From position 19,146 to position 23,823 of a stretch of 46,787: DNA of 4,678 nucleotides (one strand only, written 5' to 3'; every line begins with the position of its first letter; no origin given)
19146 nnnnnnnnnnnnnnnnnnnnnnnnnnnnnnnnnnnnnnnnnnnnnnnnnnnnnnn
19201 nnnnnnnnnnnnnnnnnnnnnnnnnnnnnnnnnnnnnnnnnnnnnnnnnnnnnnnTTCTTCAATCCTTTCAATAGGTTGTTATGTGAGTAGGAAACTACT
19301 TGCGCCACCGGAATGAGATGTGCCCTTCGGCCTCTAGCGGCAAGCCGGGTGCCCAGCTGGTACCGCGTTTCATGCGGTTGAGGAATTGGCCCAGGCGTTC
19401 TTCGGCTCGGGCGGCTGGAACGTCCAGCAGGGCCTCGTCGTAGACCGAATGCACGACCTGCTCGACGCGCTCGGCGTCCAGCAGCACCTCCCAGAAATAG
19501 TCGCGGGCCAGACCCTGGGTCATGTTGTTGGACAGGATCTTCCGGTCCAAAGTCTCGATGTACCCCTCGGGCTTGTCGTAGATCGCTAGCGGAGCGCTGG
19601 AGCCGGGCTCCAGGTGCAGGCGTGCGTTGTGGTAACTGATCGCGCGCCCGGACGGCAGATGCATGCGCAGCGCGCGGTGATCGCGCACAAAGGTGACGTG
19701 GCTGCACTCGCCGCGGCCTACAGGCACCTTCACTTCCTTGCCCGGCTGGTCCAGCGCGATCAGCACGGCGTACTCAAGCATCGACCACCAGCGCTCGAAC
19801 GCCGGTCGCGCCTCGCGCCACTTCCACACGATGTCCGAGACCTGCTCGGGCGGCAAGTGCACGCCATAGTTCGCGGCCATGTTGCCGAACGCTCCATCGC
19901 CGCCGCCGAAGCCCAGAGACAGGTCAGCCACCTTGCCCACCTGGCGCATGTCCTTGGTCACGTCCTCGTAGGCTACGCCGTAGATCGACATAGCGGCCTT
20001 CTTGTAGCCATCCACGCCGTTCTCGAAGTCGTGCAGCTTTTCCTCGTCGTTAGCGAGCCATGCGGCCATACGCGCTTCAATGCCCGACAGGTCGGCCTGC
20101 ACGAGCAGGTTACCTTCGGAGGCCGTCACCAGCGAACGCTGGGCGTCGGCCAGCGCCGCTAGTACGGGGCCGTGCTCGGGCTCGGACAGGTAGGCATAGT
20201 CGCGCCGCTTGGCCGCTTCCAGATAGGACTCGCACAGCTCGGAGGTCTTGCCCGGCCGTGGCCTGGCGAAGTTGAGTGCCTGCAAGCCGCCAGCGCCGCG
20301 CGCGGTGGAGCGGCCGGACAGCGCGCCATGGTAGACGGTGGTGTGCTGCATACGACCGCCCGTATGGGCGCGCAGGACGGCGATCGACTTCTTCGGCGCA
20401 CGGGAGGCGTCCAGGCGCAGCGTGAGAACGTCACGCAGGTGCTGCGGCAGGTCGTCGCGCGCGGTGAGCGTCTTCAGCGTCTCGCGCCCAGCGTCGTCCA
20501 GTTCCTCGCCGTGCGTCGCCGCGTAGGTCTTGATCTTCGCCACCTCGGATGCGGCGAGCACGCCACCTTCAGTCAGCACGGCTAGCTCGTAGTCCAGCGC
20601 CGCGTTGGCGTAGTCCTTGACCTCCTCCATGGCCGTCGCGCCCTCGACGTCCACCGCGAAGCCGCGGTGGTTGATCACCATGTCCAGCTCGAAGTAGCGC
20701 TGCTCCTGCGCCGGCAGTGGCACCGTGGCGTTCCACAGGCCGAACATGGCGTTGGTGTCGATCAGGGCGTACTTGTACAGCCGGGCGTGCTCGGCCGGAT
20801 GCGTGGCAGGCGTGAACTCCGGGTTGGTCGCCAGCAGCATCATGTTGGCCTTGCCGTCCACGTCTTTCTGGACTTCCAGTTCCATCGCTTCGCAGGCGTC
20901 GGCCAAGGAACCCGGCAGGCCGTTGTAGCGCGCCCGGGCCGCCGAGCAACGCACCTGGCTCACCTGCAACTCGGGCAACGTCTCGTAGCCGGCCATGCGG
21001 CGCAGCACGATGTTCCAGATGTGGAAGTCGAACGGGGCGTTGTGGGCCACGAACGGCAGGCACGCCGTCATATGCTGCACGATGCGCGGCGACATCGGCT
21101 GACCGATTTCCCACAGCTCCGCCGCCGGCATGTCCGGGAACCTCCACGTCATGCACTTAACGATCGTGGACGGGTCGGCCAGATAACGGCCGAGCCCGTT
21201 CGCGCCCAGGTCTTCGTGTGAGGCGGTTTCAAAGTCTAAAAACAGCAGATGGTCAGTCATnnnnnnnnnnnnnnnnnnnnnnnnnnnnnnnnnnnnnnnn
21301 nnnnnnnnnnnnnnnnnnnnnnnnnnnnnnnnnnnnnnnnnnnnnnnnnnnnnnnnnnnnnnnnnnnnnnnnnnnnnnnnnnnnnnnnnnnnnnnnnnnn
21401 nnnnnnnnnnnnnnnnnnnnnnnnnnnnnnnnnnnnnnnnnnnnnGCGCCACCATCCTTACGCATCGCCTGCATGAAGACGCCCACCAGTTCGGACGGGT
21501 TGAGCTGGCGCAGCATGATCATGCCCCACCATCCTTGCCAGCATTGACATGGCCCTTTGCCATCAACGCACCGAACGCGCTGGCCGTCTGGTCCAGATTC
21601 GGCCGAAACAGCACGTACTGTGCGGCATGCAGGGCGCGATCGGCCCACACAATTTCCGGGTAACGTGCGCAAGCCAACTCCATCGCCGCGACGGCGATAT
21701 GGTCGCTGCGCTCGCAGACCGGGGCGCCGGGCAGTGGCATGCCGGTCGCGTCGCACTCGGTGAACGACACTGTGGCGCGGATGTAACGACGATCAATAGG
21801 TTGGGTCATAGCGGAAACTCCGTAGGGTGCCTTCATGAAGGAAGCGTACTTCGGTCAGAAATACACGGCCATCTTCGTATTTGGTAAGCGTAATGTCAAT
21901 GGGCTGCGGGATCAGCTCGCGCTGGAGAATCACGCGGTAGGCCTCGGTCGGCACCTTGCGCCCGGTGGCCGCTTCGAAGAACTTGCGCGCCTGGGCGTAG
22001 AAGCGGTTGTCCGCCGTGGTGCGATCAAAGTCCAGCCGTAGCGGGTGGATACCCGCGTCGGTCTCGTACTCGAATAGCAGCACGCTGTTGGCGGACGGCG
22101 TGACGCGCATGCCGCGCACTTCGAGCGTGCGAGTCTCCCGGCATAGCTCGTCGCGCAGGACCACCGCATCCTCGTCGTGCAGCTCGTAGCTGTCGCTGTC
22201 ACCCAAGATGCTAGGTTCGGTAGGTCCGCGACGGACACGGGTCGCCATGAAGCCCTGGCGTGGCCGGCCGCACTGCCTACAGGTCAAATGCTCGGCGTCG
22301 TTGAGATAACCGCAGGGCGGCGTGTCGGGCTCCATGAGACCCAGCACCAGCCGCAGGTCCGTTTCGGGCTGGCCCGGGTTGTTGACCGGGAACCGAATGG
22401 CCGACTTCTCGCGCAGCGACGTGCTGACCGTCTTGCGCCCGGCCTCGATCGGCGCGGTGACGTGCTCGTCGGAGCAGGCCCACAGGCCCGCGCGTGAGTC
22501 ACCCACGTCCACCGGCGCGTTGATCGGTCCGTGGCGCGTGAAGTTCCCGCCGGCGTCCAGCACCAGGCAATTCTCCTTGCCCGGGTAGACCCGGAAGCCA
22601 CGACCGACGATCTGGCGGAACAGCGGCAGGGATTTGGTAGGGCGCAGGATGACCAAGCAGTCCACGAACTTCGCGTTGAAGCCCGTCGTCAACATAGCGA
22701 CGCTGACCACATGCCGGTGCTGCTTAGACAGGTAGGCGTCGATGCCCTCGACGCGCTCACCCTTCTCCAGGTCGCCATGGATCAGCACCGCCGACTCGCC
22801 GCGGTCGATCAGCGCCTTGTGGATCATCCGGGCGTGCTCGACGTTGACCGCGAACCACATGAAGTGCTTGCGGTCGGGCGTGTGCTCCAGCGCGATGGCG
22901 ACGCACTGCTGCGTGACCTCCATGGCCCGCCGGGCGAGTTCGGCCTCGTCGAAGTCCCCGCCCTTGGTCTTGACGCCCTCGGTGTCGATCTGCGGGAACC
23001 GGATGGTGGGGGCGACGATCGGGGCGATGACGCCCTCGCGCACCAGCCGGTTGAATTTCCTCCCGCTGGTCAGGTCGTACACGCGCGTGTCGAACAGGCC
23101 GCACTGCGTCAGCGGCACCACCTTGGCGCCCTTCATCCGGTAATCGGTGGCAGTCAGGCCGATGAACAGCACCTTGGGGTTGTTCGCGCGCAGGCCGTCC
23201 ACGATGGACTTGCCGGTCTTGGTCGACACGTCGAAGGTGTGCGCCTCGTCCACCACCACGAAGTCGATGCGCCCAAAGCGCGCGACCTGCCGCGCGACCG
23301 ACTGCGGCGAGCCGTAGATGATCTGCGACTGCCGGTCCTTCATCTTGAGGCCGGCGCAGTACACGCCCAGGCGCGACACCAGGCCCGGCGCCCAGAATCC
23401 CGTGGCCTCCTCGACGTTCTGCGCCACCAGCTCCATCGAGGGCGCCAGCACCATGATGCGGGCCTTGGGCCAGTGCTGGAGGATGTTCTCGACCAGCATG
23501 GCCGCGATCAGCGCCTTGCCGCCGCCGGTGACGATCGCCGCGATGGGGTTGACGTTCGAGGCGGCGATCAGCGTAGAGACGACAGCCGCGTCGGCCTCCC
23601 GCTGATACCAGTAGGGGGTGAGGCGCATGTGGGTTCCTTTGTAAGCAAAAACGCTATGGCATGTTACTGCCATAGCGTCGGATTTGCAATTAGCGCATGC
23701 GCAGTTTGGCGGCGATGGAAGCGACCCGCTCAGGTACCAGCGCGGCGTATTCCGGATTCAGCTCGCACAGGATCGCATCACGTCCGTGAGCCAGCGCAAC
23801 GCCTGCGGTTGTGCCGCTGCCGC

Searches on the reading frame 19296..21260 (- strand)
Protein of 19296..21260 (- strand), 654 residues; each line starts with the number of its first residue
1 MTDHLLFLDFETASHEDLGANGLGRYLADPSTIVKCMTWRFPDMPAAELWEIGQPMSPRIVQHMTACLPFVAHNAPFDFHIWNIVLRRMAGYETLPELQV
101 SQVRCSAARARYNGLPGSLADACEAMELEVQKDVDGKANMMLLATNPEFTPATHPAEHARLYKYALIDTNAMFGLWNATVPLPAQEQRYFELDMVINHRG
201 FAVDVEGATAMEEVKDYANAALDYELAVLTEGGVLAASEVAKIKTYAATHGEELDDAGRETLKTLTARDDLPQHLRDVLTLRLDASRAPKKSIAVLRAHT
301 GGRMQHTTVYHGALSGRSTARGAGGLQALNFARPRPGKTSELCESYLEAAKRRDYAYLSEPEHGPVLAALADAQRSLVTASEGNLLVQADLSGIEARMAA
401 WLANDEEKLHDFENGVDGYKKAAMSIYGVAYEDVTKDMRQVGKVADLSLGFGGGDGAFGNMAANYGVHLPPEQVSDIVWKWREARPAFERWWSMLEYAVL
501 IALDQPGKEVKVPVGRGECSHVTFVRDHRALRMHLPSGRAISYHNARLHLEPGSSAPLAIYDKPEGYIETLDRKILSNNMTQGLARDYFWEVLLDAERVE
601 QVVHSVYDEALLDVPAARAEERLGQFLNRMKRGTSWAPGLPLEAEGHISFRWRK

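Call 78: search_protein_families(library=pfam, proteins=[window:19296-21260:-], max_evalue=0.001)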
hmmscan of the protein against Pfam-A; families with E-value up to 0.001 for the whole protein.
window:19296-21260:- (654 aa): 1 family
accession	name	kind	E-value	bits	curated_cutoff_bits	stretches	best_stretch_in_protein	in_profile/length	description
PF00476.26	DNA_pol_A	-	3.1e-13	49.8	34.3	1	374-455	141-223/381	DNA polymerase family A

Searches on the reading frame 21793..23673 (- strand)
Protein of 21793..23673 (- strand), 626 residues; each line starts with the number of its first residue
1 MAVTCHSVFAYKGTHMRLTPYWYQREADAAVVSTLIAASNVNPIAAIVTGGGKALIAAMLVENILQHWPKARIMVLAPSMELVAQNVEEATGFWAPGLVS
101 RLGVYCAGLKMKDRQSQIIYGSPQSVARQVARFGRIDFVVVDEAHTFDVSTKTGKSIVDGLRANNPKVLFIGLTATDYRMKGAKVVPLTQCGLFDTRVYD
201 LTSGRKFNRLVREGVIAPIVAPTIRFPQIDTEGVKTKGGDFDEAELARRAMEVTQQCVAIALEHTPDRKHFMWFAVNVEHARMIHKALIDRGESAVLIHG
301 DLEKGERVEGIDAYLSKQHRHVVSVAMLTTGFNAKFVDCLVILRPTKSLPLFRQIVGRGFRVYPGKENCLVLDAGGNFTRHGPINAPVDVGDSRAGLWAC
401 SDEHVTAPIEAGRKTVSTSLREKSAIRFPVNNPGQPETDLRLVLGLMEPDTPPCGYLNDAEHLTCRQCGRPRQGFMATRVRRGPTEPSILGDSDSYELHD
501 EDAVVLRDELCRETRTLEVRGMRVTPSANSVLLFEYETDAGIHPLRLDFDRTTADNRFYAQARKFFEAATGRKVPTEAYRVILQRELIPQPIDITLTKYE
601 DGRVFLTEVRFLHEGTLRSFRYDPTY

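Call 78: search_protein_families(library=pfam, proteins=[window:21793-23673:-], max_evalue=0.001)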
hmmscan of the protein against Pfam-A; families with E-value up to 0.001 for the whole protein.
window:21793-23673:- (626 aa): 3 families
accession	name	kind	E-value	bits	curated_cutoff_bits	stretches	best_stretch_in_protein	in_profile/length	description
PF00270.35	DEAD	-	1.1e-12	48.5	26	1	35-176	11-159/167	DEAD/DEAH box helicase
PF04851.21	ResIII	-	6.8e-12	46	22.5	1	19-176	3-161/164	Type III restriction enzyme, res subunit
PF00271.37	Helicase_C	-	5.7e-09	36.6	23.5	1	270-361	17-108/110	Helicase conserved C-terminal domain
